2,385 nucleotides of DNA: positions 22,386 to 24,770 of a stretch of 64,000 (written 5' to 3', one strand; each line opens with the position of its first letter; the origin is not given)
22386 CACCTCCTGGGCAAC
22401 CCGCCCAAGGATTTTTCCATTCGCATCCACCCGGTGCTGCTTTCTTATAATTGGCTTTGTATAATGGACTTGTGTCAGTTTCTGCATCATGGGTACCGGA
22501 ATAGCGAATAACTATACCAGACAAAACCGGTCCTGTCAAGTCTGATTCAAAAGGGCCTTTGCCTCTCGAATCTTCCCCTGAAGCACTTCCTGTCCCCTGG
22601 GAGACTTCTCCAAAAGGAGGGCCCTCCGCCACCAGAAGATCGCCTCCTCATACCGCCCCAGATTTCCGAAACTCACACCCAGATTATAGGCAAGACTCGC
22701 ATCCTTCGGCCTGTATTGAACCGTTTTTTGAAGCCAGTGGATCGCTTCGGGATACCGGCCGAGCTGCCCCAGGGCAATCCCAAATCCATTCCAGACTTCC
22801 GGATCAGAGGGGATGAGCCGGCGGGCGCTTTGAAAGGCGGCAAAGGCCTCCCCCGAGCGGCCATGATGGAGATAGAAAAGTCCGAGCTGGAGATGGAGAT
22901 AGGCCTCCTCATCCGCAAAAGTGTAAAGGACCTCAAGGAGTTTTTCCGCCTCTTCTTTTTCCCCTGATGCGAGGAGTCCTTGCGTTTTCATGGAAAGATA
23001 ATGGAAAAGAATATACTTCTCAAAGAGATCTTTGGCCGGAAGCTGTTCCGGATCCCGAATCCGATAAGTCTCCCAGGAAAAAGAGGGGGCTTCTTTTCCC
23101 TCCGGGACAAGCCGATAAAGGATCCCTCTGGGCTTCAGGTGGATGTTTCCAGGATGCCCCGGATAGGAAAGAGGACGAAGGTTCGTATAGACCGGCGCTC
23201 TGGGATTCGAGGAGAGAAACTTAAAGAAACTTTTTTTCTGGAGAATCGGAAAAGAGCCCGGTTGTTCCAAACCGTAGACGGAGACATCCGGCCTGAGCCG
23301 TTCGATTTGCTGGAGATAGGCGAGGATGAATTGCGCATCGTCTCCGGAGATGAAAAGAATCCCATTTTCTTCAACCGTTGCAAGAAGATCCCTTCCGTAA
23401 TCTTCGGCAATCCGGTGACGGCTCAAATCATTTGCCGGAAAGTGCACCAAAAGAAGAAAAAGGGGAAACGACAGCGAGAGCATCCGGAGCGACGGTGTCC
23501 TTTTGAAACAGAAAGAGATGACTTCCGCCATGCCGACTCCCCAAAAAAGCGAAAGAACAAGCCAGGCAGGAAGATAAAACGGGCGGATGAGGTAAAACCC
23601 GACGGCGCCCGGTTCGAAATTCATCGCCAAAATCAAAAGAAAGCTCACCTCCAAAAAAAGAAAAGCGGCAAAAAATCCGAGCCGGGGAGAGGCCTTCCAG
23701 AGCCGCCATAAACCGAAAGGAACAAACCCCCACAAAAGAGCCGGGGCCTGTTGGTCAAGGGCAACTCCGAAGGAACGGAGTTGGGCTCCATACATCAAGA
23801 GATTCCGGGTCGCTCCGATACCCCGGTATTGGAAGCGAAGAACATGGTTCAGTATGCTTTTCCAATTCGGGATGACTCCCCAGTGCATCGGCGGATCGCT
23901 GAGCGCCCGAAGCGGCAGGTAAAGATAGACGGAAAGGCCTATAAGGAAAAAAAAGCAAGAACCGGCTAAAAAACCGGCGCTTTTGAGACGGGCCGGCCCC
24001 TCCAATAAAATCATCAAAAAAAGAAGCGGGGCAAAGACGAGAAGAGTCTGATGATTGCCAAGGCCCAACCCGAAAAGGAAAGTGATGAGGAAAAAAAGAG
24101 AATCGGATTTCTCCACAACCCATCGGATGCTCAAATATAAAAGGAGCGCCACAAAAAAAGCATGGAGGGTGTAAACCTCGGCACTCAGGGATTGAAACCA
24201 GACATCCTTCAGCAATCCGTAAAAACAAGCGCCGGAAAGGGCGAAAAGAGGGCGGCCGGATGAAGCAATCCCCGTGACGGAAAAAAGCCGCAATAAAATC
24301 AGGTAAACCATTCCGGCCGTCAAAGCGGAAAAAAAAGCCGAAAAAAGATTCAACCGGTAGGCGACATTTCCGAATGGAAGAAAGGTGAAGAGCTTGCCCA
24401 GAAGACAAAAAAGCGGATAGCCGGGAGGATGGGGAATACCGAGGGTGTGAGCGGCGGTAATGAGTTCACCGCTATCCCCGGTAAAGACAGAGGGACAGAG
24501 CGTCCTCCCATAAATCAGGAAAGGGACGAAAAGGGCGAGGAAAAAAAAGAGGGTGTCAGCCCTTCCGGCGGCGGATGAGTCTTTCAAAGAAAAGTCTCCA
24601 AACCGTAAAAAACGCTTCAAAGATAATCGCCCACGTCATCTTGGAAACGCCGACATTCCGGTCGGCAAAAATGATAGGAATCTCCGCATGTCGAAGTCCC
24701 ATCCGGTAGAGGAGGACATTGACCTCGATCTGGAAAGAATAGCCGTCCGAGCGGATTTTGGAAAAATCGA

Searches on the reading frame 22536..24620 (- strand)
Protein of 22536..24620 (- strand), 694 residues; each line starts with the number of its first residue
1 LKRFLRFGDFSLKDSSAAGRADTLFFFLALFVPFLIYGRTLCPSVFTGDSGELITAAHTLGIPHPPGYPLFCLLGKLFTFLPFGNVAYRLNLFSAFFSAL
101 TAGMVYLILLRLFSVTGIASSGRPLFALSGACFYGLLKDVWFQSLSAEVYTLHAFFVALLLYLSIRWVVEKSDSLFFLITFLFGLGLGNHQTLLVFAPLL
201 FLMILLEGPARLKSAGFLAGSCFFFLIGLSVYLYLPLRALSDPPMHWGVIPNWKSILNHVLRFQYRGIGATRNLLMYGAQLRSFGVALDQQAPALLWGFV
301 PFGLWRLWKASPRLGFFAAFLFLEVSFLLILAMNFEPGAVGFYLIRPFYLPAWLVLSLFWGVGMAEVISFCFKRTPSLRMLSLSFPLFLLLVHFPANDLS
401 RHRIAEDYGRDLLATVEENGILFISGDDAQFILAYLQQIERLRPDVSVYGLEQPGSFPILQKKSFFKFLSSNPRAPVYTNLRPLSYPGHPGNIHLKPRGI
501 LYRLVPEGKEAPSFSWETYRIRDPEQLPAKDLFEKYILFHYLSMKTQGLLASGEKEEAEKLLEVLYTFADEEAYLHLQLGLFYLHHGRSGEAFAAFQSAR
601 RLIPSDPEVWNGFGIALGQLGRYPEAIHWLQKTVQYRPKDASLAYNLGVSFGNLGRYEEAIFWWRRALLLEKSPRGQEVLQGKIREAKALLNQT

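Call 68: search_protein_families(library=pfam, proteins=[window:22536-24620:-], max_evalue=0.00001)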
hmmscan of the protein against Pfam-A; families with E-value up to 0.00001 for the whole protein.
window:22536-24620:- (694 aa): 11 families
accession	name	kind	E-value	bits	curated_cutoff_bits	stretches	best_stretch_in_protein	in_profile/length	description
PF11028.14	TMEM260-like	-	1.3e-41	142.7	24.2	1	49-206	1-172/179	Protein O-mannosyl-transferase TMEM260-like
PF07719.23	TPR_2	-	1.1e-14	53.6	27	0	643-671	3-31/34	Tetratricopeptide repeat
PF00515.34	TPR_1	-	2.9e-13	49.4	27.8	0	645-671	5-31/34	Tetratricopeptide repeat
PF13414.12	TPR_11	-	6.6e-11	42.2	26.8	1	619-655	6-42/42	TPR repeat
PF13432.12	TPR_16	-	6.9e-11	42.8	32.7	0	613-668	3-58/65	Tetratricopeptide repeat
PF13431.12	TPR_17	-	7.4e-09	35.6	24.4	0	630-661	2-33/34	Tetratricopeptide repeat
PF13424.12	TPR_12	-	6.2e-08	33.2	30.1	0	574-635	4-73/77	Tetratricopeptide repeat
PF13428.12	TPR_14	-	7.2e-08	32.8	23.5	0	576-612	4-40/44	Tetratricopeptide repeat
PF14559.12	TPR_19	-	1e-07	32.6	25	0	584-644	2-61/68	Tetratricopeptide repeat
PF13181.12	TPR_8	-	1.5e-07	31.5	25.7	0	642-671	2-31/34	Tetratricopeptide repeat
PF12895.13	ANAPC3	-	1.3e-06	29.1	27.2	0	556-633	6-82/82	Anaphase-promoting complex, cyclosome, subunit 3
